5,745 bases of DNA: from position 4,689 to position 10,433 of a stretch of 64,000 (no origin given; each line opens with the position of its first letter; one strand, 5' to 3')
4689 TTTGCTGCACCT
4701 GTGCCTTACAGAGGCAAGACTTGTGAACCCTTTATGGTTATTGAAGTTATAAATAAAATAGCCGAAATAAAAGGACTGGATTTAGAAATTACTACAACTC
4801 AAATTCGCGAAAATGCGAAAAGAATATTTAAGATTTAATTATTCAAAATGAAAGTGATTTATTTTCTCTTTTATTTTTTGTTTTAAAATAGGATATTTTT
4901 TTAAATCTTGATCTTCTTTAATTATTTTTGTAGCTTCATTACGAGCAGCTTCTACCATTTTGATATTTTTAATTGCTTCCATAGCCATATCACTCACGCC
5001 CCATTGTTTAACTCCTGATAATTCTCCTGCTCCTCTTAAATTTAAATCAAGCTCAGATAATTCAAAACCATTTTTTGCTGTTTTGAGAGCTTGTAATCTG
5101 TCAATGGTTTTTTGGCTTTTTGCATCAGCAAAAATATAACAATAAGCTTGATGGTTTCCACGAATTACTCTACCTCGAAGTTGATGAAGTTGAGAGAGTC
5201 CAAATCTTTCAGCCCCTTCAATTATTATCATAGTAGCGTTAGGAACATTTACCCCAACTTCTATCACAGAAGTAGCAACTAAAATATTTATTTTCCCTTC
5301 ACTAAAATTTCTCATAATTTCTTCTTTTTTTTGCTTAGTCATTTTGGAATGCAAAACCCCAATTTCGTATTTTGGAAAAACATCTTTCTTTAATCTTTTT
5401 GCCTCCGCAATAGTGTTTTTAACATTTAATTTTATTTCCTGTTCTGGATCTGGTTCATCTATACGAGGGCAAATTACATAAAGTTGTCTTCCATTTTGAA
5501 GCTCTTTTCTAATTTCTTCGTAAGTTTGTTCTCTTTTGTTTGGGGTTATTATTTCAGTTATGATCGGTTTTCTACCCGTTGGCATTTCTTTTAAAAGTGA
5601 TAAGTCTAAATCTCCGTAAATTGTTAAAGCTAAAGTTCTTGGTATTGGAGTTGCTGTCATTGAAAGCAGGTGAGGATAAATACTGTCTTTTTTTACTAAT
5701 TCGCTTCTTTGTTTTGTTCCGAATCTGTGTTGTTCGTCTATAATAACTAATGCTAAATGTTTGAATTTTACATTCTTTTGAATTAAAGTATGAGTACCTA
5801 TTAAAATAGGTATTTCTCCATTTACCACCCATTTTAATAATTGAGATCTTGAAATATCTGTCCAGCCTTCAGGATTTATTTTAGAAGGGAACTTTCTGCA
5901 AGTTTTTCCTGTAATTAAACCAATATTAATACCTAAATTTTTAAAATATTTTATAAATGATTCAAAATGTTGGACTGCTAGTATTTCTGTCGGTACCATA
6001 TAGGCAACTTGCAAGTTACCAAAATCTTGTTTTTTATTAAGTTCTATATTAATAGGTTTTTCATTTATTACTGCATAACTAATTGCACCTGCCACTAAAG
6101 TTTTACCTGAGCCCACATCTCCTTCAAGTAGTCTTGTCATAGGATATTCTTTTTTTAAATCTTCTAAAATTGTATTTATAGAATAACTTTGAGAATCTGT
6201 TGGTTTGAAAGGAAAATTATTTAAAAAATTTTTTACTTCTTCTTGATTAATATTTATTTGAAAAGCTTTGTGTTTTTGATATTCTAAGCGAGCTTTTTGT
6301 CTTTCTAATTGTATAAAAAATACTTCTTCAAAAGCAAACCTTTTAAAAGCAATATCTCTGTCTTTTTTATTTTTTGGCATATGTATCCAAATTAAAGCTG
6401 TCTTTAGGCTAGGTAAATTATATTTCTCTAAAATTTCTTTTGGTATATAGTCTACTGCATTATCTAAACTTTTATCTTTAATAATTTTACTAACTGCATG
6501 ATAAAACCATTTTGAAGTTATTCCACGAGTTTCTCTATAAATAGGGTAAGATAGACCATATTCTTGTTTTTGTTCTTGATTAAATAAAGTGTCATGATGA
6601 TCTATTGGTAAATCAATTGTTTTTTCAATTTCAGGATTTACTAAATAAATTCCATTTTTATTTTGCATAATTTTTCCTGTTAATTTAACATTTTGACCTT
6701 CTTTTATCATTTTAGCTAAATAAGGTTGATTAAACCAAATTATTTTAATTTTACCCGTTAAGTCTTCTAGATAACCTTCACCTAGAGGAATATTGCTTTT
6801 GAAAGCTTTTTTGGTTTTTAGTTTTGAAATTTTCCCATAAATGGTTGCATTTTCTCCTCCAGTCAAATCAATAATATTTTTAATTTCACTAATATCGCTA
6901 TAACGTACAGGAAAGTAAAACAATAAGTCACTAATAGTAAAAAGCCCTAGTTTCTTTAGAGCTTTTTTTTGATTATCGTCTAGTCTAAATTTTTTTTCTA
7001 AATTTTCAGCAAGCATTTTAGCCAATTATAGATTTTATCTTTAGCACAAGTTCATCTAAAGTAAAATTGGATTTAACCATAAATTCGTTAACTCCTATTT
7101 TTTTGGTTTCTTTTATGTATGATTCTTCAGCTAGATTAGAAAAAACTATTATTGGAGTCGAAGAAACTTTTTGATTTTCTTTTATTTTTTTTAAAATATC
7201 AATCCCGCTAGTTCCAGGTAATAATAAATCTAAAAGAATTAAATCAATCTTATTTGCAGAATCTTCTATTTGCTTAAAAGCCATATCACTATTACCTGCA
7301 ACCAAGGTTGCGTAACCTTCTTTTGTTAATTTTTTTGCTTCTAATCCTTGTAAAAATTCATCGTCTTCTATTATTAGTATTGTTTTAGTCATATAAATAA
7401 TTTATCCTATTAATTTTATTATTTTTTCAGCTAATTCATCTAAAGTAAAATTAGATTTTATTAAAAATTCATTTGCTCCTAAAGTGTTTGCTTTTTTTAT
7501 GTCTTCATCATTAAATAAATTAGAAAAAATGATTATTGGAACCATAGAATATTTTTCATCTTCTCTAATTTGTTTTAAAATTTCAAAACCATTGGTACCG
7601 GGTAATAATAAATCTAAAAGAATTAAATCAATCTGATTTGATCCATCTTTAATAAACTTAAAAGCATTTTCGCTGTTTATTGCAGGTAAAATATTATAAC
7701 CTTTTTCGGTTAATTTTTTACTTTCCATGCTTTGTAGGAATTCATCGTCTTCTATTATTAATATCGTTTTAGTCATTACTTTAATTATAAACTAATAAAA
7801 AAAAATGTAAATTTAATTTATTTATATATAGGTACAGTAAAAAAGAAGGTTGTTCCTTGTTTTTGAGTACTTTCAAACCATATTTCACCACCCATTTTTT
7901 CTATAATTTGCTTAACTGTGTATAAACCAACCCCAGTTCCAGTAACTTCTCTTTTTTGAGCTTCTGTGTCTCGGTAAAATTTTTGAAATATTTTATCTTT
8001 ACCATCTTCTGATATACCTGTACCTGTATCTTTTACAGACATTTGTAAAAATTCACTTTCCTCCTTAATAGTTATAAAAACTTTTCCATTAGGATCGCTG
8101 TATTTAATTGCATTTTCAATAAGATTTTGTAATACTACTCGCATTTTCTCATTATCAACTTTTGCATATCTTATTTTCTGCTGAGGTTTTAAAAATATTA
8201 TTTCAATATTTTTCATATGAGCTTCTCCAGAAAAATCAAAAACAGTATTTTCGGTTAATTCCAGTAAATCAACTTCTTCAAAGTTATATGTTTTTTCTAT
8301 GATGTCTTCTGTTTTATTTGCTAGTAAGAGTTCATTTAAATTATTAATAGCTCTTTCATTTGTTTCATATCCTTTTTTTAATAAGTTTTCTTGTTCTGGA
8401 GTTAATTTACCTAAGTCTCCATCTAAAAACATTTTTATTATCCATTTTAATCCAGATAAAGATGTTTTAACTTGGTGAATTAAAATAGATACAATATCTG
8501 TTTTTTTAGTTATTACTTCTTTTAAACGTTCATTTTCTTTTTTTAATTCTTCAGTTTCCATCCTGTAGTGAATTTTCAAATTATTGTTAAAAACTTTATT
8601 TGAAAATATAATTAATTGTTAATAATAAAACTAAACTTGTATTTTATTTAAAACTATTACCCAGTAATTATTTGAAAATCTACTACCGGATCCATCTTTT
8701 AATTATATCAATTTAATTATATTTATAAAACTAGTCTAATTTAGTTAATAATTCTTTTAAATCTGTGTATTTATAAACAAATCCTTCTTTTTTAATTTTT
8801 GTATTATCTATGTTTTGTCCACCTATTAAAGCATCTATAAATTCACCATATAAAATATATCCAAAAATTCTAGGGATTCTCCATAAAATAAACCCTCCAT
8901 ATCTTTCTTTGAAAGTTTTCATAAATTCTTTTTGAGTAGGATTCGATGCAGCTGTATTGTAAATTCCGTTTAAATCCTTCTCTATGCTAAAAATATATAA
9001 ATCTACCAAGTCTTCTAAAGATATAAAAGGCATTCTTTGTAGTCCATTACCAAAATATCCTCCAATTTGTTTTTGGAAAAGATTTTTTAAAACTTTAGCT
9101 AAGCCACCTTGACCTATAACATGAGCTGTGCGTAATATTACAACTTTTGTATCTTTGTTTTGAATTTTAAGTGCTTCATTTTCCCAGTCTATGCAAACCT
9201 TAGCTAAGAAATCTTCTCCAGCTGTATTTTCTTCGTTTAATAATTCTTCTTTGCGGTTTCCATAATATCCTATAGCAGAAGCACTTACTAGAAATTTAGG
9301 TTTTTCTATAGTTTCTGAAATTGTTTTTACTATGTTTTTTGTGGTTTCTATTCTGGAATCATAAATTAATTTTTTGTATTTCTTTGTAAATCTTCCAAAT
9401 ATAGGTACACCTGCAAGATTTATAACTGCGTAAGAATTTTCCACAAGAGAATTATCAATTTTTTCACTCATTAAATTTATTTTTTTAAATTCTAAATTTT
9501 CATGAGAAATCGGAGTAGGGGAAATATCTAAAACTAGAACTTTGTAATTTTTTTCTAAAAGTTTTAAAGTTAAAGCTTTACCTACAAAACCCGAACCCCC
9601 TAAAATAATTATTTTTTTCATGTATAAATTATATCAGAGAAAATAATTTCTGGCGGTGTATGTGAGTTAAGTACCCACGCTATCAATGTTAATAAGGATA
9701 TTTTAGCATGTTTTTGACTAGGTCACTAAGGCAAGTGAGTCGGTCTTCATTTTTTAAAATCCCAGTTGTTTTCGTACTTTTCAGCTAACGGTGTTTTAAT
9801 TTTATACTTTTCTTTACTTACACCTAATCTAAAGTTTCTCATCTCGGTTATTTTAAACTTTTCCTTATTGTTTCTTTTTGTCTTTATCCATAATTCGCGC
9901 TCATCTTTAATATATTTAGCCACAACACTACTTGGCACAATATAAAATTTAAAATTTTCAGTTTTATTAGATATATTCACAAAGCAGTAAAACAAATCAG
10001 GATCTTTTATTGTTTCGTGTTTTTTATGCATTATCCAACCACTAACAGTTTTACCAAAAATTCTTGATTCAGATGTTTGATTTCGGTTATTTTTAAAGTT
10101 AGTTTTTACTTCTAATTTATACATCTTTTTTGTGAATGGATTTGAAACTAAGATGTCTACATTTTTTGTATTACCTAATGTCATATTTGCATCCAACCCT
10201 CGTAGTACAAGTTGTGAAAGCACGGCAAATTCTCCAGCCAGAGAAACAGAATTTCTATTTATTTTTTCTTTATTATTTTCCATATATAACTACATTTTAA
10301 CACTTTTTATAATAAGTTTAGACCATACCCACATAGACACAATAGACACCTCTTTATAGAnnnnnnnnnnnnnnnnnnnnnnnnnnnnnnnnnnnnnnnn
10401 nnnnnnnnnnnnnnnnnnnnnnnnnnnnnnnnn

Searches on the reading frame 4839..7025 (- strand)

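Call 76: search_protein_families(library=pfam, proteins=[window:4839-7025:-], max_evalue=0.00001)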
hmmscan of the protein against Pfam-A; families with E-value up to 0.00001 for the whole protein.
window:4839-7025:- (728 aa): 7 families
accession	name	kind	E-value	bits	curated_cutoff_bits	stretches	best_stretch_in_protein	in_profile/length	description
PF00271.37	Helicase_C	-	8.4e-21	74.7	23.5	1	503-623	8-109/110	Helicase conserved C-terminal domain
PF17191.10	RecG_wedge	-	1.3e-20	74.1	23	1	17-137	10-129/162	RecG wedge domain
PF00270.35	DEAD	-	2.1e-20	73.5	26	1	277-465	2-164/167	DEAD/DEAH box helicase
PF04851.21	ResIII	-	2.3e-12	47.5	22.5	1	274-460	3-162/164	Type III restriction enzyme, res subunit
PF19833.4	RecG_dom3_C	-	2.3e-09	37.6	26.8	1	652-720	3-75/87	ATP-dependent DNA helicase RecG, domain 3, C-terminal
PF01336.31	tRNA_anti-codon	-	4.5e-09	36.6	27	1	61-135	2-74/75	OB-fold nucleic acid binding domain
PF22590.2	Cas3-like_C_2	-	9.7e-07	29.5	27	1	534-623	11-104/106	CRISPR-associated nuclease/helicase Cas3, C-terminal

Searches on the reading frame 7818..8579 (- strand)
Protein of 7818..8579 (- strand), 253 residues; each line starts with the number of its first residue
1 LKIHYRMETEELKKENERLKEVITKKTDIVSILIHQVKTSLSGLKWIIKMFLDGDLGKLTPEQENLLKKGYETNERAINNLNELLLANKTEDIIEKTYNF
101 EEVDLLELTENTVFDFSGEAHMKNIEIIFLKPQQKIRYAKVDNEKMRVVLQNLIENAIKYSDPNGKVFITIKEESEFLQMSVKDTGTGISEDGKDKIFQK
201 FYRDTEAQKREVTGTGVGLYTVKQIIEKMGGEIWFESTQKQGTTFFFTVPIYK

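Call 76: search_protein_families(library=pfam, proteins=[window:7818-8579:-], max_evalue=0.00001)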
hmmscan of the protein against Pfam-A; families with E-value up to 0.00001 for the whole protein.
window:7818-8579:- (253 aa): 2 families
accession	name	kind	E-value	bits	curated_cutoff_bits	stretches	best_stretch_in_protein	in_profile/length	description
PF02518.31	HATPase_c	-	1.6e-30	106.2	26.4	1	142-251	2-109/111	Histidine kinase-, DNA gyrase B-, and HSP90-like ATPase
PF14501.12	HATPase_c_5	-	1.9e-06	28.1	22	1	148-240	12-93/102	GHKL domain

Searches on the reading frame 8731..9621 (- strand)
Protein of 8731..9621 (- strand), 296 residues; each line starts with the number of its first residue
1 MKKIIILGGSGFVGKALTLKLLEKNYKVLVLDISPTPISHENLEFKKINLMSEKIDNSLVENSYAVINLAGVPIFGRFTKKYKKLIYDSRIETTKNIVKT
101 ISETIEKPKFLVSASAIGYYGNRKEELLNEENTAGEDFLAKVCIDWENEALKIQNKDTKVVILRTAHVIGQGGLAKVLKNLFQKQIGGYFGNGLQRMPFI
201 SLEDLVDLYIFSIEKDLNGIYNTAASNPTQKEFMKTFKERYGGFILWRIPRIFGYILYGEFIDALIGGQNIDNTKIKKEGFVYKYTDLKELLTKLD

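Call 16: search_protein_families(library=pfam, proteins=[window:8731-9621:-], max_evalue=0.01)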
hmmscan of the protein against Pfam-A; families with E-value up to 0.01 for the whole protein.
window:8731-9621:- (296 aa): 7 families
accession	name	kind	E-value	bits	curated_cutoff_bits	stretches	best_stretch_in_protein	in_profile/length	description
PF01370.27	Epimerase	-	5.9e-23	82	20.9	1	4-222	1-238/240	NAD dependent epimerase/dehydratase family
PF01073.25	3Beta_HSD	-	3e-06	26.9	22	1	5-132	1-135/280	3-beta hydroxysteroid dehydrogenase/isomerase family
PF08338.16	DUF1731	-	5.9e-06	26.3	27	1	250-293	2-45/47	Domain of unknown function (DUF1731)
PF16363.11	GDP_Man_Dehyd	-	5.2e-05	23.3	27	1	6-132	2-145/332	GDP-mannose 4,6 dehydratase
PF13460.12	NAD_binding_10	-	0.0014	19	27.2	1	8-168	1-146/184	NAD(P)H-binding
PF00056.29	Ldh_1_N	-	0.0059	17.1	27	0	3-66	2-73/141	lactate/malate dehydrogenase, NAD binding domain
PF04321.23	RmlD_sub_bind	-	0.0094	15.5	27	0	3-171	2-154/287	RmlD substrate binding domain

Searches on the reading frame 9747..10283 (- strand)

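Call 16: search_protein_families(library=pfam, proteins=[window:9747-10283:-], max_evalue=0.01)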
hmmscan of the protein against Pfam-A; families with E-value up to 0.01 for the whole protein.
window:9747-10283:- (178 aa): 0 families

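Call 40: search_protein_families(library=phrogs, proteins=[window:9747-10283:-], max_evalue=0.001)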
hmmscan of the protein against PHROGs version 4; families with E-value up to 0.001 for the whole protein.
window:9747-10283:- (178 aa): 2 families
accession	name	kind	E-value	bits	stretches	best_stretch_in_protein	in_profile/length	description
phrog_26985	-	unknown function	3.3e-07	31.1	1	5-125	11-117/174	-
phrog_29029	-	unknown function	4.1e-05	24.6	1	4-123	3-111/147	-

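Call 41: search_protein_families(library=padloc, proteins=[window:9747-10283:-], max_evalue=0.001)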
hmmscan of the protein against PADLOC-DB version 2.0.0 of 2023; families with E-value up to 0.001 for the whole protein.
window:9747-10283:- (178 aa): 0 families
